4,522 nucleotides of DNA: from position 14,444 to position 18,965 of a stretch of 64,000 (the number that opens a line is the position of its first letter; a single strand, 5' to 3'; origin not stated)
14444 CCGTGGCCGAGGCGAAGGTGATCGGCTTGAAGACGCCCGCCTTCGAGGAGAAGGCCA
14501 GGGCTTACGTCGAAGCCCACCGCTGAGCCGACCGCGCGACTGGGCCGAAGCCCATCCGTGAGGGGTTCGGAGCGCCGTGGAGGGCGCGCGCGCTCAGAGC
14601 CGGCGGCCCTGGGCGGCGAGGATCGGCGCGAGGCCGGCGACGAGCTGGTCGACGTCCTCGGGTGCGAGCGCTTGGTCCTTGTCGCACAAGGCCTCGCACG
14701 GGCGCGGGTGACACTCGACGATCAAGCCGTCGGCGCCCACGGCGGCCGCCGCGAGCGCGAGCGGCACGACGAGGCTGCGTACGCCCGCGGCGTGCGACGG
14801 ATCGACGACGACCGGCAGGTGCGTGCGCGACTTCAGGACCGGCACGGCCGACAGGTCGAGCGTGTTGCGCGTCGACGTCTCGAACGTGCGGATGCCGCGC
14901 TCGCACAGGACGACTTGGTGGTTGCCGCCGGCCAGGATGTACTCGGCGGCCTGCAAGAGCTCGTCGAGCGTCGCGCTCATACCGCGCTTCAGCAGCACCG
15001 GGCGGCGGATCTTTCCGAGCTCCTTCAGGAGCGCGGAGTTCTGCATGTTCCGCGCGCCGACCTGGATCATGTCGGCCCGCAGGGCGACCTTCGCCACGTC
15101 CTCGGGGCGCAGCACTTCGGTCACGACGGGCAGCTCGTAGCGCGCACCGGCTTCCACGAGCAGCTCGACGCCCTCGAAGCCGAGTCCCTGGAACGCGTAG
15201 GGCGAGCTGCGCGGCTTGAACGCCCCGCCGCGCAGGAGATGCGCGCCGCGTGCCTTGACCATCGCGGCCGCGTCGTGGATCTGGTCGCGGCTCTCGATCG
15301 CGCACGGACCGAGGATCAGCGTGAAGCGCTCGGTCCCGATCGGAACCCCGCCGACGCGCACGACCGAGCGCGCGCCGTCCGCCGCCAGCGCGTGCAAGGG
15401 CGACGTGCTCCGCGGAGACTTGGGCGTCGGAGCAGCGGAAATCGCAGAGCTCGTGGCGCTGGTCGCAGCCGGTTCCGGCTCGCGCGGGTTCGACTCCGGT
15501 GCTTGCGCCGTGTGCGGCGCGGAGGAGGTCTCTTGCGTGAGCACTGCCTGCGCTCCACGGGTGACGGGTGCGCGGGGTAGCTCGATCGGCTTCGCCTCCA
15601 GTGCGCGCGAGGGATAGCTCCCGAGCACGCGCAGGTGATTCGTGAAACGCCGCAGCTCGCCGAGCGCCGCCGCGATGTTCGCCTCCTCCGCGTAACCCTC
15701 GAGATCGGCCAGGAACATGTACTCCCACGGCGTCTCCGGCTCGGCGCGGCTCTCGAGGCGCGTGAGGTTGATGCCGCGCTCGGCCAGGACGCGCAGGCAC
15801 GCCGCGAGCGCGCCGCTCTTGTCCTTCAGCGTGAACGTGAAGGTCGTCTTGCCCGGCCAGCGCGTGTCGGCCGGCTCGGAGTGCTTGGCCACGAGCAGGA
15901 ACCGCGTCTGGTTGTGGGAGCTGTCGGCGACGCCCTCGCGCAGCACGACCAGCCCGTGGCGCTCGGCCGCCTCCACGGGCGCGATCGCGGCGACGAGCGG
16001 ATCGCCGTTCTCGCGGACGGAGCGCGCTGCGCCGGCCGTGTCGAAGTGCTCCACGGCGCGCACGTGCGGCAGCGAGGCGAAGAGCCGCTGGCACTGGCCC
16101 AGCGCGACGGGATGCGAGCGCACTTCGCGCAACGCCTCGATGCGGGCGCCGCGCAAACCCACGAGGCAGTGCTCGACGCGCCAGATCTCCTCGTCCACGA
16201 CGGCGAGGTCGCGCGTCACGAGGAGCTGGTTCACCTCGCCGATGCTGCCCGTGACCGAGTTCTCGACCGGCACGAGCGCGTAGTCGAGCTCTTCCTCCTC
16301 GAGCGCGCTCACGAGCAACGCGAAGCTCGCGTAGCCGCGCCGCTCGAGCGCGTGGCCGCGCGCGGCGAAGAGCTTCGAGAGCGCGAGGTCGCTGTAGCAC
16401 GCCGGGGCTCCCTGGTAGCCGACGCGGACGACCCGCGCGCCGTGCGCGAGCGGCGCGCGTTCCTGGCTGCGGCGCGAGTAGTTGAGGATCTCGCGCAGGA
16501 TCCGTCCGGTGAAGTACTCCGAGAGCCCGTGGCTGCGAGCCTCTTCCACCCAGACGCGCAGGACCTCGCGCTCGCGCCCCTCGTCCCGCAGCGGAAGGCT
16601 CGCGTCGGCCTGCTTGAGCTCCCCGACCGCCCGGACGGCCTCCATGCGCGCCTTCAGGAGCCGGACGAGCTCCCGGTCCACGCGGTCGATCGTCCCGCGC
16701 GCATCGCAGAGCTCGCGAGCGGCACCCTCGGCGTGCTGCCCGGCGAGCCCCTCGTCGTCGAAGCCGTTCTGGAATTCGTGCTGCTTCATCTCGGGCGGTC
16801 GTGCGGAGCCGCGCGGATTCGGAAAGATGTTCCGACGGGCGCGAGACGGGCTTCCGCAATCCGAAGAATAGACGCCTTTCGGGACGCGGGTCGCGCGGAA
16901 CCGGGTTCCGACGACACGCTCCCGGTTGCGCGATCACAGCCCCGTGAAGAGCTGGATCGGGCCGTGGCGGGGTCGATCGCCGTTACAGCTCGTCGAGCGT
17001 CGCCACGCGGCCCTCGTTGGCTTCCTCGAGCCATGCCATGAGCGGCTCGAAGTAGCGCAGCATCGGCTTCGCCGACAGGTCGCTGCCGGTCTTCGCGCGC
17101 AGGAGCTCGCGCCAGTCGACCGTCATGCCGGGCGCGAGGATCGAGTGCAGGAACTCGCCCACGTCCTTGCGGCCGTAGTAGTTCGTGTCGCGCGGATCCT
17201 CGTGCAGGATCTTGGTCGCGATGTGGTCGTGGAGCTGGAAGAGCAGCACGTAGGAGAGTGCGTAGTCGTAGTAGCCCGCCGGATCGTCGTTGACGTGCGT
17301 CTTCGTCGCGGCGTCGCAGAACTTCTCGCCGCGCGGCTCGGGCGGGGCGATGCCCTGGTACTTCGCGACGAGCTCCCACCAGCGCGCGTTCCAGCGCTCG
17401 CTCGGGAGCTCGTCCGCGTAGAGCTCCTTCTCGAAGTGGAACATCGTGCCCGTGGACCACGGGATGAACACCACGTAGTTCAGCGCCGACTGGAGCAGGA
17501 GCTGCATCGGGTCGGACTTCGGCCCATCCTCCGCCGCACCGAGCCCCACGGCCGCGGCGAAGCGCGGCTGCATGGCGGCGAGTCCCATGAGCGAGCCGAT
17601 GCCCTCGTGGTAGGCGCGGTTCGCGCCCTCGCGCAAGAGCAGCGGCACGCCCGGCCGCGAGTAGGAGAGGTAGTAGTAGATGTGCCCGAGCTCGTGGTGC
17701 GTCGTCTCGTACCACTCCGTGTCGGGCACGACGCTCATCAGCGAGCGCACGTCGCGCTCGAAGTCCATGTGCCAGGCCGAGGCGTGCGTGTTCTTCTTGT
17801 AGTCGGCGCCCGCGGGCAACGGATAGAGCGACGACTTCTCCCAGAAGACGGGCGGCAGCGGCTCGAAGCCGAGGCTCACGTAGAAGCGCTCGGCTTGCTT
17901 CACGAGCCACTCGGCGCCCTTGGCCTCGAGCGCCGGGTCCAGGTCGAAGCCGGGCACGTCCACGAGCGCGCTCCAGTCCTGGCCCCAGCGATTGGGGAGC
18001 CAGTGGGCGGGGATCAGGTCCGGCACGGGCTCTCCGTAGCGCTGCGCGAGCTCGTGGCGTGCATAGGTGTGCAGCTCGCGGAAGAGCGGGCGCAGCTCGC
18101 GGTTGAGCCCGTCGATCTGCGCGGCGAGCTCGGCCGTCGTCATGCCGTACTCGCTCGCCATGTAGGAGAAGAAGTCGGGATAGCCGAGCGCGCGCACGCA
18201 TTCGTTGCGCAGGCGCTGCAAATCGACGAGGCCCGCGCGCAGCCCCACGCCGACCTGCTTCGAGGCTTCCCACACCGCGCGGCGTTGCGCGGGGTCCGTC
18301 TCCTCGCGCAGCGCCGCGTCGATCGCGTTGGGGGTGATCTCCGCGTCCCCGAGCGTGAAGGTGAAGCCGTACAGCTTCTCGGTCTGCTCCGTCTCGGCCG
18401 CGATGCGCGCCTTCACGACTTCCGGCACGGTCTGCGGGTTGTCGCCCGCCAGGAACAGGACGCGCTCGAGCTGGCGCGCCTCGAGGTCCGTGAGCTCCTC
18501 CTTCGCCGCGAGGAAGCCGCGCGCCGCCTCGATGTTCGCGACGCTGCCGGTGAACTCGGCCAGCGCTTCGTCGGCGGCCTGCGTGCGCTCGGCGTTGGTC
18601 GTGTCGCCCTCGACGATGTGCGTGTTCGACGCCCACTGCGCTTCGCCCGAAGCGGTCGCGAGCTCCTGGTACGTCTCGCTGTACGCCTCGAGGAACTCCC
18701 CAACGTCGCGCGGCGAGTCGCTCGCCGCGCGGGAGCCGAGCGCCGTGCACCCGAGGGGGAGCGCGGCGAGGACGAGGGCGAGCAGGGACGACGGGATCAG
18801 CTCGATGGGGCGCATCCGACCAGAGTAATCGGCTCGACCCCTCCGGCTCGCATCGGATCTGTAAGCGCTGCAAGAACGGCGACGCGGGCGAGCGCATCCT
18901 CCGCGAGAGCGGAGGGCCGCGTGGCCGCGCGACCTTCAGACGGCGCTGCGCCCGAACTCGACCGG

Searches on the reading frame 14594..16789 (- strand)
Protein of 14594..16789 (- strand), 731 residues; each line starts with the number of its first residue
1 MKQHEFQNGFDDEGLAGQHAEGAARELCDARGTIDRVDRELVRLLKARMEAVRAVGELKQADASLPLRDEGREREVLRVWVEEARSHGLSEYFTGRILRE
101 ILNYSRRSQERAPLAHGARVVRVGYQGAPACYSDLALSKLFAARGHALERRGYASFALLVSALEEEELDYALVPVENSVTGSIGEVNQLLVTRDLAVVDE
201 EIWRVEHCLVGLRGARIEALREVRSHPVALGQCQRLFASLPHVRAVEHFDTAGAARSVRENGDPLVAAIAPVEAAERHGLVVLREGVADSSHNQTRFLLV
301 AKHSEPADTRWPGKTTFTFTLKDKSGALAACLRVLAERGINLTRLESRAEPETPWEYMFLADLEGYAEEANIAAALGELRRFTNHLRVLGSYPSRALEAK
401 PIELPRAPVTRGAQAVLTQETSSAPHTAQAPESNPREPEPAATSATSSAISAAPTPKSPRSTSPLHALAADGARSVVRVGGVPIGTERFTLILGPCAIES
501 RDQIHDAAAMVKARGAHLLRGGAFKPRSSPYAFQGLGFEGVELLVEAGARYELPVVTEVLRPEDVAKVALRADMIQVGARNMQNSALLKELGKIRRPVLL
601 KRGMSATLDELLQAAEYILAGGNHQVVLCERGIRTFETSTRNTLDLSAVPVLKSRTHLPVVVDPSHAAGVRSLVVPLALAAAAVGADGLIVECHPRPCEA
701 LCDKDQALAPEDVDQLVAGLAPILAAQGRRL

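Call 46: search_protein_families(library=pfam, proteins=[window:14594-16789:-], max_evalue=0.00001)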
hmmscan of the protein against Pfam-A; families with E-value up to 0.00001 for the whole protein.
window:14594-16789:- (731 aa): 5 families
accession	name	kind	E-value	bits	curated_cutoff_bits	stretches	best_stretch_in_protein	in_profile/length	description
PF00793.26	DAHP_synth_1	-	2.9e-72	243.3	25.5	1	484-715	12-256/270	DAHP synthetase I family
PF00800.23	PDT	-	2.2e-49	168.2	25.2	1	123-304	1-180/181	Prephenate dehydratase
PF01817.26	CM_2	-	1.9e-19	70.1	27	1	31-110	2-80/80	Chorismate mutase type II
PF01842.31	ACT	-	4.6e-08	33.1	27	1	318-379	4-64/66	ACT domain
PF03102.20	NeuB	-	8.8e-07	29.1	22.1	1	543-728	60-237/241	NeuB family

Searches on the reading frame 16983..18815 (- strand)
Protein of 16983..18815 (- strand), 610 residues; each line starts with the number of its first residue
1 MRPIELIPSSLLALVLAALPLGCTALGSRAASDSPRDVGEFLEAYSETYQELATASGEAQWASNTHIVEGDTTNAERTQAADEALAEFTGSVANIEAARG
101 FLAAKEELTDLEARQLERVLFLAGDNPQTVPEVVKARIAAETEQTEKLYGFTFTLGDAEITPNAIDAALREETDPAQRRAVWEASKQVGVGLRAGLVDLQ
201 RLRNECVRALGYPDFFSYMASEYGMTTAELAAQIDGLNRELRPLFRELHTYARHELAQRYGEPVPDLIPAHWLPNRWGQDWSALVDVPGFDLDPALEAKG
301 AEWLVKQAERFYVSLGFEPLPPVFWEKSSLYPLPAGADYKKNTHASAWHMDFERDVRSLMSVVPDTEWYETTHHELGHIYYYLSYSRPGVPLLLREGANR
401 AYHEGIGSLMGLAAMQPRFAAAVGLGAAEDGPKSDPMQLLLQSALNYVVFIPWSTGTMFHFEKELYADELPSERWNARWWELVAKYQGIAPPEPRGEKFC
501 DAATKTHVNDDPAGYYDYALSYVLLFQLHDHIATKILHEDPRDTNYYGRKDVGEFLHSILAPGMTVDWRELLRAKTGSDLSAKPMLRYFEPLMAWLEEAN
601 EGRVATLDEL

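Call 46: search_protein_families(library=pfam, proteins=[window:16983-18815:-], max_evalue=0.00001)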
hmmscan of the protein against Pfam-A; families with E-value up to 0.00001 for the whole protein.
window:16983-18815:- (610 aa): 1 family
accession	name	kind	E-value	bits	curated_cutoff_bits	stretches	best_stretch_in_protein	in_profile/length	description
PF01401.24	Peptidase_M2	-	1e-95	322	23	1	38-602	7-574/581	Angiotensin-converting enzyme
